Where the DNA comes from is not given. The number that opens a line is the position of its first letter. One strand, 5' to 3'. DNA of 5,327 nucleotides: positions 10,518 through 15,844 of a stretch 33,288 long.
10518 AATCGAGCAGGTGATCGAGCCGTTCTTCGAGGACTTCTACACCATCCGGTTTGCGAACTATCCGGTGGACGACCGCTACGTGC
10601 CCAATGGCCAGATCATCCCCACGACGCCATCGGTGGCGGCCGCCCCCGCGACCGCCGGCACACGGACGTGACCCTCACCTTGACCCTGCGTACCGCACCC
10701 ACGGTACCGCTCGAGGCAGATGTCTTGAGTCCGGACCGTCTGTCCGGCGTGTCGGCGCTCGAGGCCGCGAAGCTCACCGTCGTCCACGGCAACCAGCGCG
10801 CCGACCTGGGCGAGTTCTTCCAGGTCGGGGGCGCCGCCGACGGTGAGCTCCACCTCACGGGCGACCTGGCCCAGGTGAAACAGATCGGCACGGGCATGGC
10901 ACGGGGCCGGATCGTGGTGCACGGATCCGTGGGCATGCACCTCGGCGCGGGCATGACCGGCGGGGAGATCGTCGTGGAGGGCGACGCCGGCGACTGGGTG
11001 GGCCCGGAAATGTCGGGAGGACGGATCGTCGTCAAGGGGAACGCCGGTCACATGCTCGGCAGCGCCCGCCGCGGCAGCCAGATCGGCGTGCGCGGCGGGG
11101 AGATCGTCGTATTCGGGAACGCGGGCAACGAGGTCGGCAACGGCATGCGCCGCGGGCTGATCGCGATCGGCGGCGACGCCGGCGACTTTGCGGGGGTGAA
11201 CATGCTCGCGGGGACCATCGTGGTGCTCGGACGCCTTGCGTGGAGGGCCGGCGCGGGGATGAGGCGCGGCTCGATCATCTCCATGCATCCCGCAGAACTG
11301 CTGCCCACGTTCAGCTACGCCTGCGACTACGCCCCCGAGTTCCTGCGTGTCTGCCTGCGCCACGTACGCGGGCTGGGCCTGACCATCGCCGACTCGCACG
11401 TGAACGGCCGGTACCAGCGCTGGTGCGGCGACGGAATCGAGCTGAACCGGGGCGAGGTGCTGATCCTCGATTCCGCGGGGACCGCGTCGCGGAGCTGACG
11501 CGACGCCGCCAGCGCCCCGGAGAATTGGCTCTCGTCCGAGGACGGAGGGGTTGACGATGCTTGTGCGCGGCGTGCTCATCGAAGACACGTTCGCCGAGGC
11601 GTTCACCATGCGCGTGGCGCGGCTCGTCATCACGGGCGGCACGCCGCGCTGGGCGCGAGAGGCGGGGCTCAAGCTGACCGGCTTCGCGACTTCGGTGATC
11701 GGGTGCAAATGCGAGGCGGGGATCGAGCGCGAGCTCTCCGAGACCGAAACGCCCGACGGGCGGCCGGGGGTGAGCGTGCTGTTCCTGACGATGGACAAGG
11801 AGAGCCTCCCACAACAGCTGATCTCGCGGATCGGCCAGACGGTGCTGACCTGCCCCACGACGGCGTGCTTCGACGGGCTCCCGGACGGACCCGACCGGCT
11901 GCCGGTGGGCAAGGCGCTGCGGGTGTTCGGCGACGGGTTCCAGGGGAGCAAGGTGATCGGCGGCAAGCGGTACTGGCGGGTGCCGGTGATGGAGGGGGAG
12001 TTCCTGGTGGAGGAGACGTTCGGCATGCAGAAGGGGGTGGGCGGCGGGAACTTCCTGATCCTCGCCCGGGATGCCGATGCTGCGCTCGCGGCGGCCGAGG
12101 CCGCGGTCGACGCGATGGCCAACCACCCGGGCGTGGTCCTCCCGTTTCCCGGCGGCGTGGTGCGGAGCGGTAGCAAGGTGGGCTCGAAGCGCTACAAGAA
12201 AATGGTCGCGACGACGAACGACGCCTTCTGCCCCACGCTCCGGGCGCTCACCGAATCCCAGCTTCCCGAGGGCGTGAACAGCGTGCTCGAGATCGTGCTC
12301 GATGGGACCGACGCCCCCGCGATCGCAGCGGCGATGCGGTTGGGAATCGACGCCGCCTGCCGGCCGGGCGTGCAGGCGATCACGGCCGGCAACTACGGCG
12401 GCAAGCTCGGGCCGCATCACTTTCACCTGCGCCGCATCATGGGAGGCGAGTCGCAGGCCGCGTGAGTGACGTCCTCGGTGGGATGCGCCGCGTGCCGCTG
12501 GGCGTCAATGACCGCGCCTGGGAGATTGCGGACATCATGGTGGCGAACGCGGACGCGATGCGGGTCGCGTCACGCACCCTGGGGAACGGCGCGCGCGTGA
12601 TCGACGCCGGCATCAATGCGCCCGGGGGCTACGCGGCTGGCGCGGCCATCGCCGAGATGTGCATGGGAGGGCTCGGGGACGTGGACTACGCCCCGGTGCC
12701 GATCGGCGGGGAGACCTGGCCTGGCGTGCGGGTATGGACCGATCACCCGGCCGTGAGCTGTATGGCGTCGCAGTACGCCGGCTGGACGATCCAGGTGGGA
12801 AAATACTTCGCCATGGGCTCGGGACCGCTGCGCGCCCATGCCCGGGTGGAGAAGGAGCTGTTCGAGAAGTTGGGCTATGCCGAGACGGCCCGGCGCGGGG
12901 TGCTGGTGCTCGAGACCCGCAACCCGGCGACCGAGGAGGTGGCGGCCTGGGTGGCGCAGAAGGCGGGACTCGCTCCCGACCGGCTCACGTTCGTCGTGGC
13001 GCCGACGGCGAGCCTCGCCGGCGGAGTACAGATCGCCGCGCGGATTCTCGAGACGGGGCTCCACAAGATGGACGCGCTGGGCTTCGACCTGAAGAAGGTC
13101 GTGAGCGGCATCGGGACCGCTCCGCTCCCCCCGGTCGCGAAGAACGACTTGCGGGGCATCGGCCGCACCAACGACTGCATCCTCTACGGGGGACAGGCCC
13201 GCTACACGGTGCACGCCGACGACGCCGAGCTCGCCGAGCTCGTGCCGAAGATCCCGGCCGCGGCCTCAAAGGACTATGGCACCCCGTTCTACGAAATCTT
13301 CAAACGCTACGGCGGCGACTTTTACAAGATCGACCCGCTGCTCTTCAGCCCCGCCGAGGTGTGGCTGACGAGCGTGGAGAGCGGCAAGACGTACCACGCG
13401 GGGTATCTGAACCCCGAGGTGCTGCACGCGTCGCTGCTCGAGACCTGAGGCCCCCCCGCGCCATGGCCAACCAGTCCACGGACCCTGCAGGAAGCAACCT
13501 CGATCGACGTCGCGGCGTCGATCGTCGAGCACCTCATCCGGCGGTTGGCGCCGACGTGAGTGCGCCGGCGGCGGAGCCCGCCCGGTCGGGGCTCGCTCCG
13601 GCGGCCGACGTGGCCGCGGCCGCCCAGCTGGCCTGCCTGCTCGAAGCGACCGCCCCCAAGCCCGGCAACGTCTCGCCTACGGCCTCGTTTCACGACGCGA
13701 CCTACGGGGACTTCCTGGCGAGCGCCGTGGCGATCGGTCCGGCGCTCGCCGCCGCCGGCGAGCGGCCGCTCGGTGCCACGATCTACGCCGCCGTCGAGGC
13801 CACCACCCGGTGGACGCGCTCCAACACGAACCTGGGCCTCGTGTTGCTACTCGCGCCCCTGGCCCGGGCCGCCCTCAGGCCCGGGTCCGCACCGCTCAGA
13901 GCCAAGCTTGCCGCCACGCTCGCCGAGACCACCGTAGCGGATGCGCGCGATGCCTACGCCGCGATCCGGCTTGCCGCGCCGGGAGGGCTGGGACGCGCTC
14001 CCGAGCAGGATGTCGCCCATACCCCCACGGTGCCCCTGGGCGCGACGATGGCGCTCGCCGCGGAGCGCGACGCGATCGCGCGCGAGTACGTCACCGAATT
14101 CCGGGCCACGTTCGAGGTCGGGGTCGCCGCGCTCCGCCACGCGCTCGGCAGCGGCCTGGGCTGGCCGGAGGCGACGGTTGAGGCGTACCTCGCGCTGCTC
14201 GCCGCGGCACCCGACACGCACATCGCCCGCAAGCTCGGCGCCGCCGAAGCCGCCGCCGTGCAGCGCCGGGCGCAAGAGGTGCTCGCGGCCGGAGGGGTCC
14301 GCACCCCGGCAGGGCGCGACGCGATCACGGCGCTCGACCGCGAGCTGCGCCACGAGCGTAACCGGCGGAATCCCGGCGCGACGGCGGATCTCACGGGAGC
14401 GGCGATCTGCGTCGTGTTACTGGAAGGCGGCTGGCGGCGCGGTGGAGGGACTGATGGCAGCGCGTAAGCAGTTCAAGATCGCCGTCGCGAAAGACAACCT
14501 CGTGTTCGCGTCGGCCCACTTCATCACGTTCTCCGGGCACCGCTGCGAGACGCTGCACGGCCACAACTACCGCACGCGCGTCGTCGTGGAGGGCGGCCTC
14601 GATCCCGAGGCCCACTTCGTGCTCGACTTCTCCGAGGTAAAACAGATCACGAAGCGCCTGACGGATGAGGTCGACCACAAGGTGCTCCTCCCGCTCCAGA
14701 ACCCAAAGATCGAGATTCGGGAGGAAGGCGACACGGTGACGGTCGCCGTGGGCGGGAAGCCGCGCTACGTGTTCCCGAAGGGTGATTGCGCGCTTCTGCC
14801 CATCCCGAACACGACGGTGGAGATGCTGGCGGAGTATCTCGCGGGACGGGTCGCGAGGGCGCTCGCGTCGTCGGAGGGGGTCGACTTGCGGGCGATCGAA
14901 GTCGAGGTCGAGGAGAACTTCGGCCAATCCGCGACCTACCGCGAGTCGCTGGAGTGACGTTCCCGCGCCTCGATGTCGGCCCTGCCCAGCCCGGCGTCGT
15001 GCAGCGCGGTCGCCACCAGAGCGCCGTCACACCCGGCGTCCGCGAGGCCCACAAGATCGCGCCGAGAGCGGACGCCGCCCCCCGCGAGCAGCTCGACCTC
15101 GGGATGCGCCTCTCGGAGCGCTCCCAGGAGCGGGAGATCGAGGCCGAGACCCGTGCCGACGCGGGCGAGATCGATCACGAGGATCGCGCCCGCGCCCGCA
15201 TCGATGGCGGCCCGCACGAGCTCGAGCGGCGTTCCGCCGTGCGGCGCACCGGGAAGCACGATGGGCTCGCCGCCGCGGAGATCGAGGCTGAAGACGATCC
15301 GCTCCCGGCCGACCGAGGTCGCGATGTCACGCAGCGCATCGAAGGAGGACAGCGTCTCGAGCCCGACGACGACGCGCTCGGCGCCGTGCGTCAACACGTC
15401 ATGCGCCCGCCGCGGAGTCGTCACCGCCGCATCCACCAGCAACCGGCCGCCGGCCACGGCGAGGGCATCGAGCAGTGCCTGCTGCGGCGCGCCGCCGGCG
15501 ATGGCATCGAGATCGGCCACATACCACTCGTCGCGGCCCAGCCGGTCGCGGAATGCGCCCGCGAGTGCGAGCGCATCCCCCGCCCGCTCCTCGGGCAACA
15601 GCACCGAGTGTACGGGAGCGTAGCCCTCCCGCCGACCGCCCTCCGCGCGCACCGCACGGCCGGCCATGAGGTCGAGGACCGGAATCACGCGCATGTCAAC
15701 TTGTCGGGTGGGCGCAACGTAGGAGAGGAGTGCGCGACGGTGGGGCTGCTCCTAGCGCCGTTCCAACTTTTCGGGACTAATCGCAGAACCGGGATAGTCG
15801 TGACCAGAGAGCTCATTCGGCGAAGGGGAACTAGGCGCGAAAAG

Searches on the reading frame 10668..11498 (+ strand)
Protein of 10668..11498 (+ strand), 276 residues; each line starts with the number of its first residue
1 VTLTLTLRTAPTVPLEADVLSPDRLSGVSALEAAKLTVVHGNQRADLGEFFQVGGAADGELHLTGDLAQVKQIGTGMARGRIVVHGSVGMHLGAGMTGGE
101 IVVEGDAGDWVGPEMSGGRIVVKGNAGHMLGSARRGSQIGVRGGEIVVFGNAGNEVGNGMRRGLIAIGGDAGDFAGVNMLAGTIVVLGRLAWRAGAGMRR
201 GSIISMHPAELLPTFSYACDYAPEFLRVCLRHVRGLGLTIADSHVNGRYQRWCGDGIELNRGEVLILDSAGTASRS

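Call 3: search_protein_families(library=pfam, proteins=[window:10668-11498:+])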
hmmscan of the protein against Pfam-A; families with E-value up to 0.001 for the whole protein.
window:10668-11498:+ (276 aa): 1 family
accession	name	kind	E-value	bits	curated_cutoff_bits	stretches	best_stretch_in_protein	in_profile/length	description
PF01493.24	GXGXG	-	1.7e-12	47.7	32.5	1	101-204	54-161/190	GXGXG motif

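Call 28: search_protein_families(library=ncbifam, proteins=[window:10668-11498:+], max_evalue=0.00001)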
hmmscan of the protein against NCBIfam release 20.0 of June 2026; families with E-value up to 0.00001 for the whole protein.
window:10668-11498:+ (276 aa): 3 families
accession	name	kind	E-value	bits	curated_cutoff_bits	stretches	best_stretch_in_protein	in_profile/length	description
TIGR03122.1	one_C_dehyd_C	equivalog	6.7e-78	261.5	130.65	1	3-266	1-260/260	formylmethanofuran dehydrogenase subunit C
NF042910.1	FMH_DH_FwdC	exception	2.3e-52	177.7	340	1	3-218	2-221/271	tungsten-dependent formylmethanofuran dehydrogenase subunit FwdC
NF008730.0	PRK11750.1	equivalog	6.9e-06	23.6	1047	0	64-201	1253-1396/1490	glutamate synthase large subunit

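Call 65: search_solved_structures(query=window:10668-11498:+, max_evalue=0.00001)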
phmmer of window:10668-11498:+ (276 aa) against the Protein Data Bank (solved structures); distinct sequences matched with E-value up to 0.00001: 10.
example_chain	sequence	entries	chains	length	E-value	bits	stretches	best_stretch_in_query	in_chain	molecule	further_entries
9sw6_K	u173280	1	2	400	5.6e-48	167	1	10-218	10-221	Molybdenum-containing formylmethanofuran dehydrogenase 1 subunit C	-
5t5i_C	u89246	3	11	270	3e-45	158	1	3-217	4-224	Tungsten-containing formylmethanofuran dehydrogenase 2 subunit C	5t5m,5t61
8rja_C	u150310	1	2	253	5.1e-45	157.3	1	2-217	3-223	formylmethanofuran dehydrogenase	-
9sfi_R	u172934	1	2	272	8.4e-40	140.2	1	3-218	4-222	Tungsten-containing formylmethanofuran dehydrogenase 2 subunit C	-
6s6y_C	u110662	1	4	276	3.9e-38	134.8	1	6-266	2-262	Formylmethanofuran dehydrogenase subunit C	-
7bkb_I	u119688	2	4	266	3.5e-31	111.9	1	2-204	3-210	Formylmethanofuran dehydrogenase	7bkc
2vdc_A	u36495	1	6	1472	1.5e-07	34.4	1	76-253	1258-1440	GLUTAMATE SYNTHASE [NADPH] LARGE CHAIN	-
1ea0_A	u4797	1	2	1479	1.5e-07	34.4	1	76-253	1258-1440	GLUTAMATE SYNTHASE [NADPH] LARGE CHAIN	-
6s6s_A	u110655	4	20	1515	1.5e-07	34.4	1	76-253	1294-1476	Glutamate synthase [NADPH] large chain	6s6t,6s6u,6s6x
7mfm_G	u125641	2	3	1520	2.6e-06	30.3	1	75-202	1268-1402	Glutamate synthase (NADPH) large chain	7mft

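Call 67: search_solved_structures(query=window:10668-11498:+, max_evalue=1e-30, show_alignments=5)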
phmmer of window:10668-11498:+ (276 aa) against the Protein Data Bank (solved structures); distinct sequences matched with E-value up to 1e-30: 6.
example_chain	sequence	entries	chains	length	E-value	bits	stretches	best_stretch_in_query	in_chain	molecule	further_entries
9sw6_K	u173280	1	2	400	5.6e-48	167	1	10-218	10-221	Molybdenum-containing formylmethanofuran dehydrogenase 1 subunit C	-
5t5i_C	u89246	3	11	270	3e-45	158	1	3-217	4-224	Tungsten-containing formylmethanofuran dehydrogenase 2 subunit C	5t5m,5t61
8rja_C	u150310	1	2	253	5.1e-45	157.3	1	2-217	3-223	formylmethanofuran dehydrogenase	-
9sfi_R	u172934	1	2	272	8.4e-40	140.2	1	3-218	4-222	Tungsten-containing formylmethanofuran dehydrogenase 2 subunit C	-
6s6y_C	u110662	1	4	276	3.9e-38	134.8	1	6-266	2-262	Formylmethanofuran dehydrogenase subunit C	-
7bkb_I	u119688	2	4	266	3.5e-31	111.9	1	2-204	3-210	Formylmethanofuran dehydrogenase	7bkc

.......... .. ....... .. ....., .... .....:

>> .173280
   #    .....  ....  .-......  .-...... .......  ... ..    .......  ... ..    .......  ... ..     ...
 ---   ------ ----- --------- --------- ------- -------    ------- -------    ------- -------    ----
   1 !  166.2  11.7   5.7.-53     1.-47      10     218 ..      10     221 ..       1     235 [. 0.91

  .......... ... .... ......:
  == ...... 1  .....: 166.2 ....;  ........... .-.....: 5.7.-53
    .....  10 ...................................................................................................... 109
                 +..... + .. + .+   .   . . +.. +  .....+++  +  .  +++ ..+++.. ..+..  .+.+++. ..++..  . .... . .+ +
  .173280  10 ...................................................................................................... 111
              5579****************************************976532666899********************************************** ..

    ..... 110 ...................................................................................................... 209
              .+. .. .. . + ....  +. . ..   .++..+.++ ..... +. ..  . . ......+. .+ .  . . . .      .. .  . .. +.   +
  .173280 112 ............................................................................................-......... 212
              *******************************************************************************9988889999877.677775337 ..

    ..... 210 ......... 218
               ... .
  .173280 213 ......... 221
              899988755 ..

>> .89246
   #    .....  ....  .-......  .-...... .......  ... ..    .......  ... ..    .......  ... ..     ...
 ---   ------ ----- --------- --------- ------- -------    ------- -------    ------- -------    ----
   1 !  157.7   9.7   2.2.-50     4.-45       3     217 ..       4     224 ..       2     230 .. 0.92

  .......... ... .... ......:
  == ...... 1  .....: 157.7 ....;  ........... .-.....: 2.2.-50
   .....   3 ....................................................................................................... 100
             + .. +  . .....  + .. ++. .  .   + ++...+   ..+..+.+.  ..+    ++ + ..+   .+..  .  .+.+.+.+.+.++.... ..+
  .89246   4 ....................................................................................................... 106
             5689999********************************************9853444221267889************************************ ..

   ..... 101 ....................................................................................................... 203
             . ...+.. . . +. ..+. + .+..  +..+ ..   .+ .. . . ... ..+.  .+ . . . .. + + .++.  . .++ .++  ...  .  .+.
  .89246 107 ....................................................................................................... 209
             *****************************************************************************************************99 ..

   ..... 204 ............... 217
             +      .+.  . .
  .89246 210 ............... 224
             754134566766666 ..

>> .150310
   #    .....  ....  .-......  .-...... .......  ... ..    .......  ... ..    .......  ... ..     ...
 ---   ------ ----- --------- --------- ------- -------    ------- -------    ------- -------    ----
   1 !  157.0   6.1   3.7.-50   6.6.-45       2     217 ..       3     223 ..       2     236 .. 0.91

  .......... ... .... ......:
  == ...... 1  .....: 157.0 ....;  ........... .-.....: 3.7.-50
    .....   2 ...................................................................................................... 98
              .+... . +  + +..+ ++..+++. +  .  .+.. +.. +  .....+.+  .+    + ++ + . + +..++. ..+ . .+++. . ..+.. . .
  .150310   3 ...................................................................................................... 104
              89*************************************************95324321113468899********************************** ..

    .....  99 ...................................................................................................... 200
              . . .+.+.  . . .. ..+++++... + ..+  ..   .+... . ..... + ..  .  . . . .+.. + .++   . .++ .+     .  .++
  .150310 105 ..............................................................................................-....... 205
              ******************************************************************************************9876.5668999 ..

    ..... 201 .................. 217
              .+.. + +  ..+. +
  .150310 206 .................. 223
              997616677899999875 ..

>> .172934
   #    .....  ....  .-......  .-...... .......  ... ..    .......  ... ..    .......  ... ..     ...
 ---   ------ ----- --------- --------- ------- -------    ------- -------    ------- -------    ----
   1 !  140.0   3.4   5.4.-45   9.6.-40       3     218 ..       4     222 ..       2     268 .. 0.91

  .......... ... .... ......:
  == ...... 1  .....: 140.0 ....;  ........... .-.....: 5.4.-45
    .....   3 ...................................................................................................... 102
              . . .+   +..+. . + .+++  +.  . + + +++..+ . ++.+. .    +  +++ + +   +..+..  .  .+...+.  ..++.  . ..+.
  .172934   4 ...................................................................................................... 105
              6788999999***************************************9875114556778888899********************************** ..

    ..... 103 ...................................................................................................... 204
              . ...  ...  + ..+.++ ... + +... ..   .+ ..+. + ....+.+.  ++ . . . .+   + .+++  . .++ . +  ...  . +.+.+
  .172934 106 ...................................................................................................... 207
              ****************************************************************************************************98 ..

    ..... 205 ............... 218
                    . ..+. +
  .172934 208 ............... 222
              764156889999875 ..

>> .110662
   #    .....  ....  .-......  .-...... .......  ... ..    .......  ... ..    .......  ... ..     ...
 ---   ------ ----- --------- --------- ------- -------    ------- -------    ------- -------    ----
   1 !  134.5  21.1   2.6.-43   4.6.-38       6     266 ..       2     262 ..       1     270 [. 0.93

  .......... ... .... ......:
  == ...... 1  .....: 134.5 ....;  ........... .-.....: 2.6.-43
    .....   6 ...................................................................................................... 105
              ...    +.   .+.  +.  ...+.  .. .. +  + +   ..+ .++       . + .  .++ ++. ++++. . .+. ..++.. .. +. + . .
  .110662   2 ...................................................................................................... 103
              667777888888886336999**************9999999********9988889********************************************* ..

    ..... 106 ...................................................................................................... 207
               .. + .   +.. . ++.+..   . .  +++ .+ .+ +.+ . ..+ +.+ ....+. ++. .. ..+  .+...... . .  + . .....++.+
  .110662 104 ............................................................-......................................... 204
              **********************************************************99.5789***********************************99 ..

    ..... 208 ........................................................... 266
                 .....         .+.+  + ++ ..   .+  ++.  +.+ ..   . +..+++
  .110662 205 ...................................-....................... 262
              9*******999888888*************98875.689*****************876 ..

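Call 82: predict_structure(protein=window:10668-11498:+)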
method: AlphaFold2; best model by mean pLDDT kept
length: 276 residues; sequences in the alignment: 1
mean_pLDDT: 55.2   pTM: 0.63
mean pLDDT of the five models: 55.2, 52.3, 50.4, 50.1, 45.5
residues with pLDDT >= 90: 0; 70-90: 82; 50-70: 66; < 50: 128
segments of 3 or more residues with pLDDT < 50: 1-36, 41-51, 130-139, 208-264, 266-276
pLDDT, mean of each block of 10 residues (from residue 1): 24 33 43 47 39 59 71 73 78 73 78 66 73 42 76 73 75 65 69 60 56 40 42 35 31 38 44 34
secondary structure, 60 per line:
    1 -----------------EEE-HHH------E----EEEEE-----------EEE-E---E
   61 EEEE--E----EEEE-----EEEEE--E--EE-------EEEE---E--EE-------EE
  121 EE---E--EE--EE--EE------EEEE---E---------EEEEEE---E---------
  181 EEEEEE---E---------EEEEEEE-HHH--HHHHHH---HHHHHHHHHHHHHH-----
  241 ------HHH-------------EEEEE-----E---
elements in order: E18-20 E36-40 E52-54 E60-64 E72-75 E81-85 E100-103 E119-122 E145-148 E162-167 E181-186 E200-206 H213-218 H222-235 E263-267

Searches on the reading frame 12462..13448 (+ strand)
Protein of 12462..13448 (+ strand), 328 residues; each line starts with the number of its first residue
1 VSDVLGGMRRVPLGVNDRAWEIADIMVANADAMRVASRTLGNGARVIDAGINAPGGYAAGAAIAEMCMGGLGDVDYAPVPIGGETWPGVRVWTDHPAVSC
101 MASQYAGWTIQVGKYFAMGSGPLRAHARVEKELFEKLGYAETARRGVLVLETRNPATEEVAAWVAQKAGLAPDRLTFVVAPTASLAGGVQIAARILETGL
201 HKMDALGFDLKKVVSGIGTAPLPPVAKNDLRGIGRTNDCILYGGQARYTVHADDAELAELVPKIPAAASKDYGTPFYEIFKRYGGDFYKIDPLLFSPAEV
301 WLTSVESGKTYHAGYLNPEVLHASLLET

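Call 3: search_protein_families(library=pfam, proteins=[window:12462-13448:+])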
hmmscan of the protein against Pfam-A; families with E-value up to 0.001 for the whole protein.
window:12462-13448:+ (328 aa): 1 family
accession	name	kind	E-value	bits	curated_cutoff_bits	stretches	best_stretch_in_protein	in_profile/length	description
PF02289.21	MCH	-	1.6e-123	412.3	25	1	15-324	2-310/311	Cyclohydrolase (MCH)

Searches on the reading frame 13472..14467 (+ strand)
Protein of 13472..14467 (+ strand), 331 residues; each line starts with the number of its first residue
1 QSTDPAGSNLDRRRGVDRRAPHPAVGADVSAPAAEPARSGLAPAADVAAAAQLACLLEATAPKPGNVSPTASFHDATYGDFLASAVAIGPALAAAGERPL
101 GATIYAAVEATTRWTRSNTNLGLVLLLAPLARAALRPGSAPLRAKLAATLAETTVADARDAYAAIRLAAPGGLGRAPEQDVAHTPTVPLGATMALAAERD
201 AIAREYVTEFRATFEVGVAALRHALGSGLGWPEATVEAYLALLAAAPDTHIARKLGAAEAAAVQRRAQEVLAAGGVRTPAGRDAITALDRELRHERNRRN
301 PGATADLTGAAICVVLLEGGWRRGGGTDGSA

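Call 8: search_protein_families(library=pfam, proteins=[window:13472-14467:+], max_evalue=0.001)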
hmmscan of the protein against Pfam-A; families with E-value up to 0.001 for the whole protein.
window:13472-14467:+ (331 aa): 1 family
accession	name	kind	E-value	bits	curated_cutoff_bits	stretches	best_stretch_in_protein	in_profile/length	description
PF01874.21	CitG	-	7e-72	242.9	27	1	48-314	1-283/284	ATP:dephospho-CoA triphosphoribosyl transferase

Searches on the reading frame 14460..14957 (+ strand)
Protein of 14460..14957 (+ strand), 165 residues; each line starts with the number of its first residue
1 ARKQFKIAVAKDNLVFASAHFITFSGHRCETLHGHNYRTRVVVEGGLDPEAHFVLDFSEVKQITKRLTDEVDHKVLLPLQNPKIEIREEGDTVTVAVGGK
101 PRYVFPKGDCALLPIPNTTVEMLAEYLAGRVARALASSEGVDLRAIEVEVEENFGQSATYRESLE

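Call 8: search_protein_families(library=pfam, proteins=[window:14460-14957:+], max_evalue=0.001)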
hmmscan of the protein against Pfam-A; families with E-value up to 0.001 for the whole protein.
window:14460-14957:+ (165 aa): 1 family
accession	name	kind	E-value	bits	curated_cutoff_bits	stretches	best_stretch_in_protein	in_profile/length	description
PF01242.24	PTPS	-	7e-25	87.8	22.4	1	15-162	7-120/121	6-pyruvoyl tetrahydropterin synthase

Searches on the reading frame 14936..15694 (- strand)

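Call 8: search_protein_families(library=pfam, proteins=[window:14936-15694:-], max_evalue=0.001)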
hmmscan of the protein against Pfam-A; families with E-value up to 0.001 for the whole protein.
window:14936-15694:- (252 aa): 1 family
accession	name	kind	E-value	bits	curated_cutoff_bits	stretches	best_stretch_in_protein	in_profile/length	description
PF00977.27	His_biosynth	-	2.8e-33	115.7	23.6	1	2-234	1-225/228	Histidine biosynthesis protein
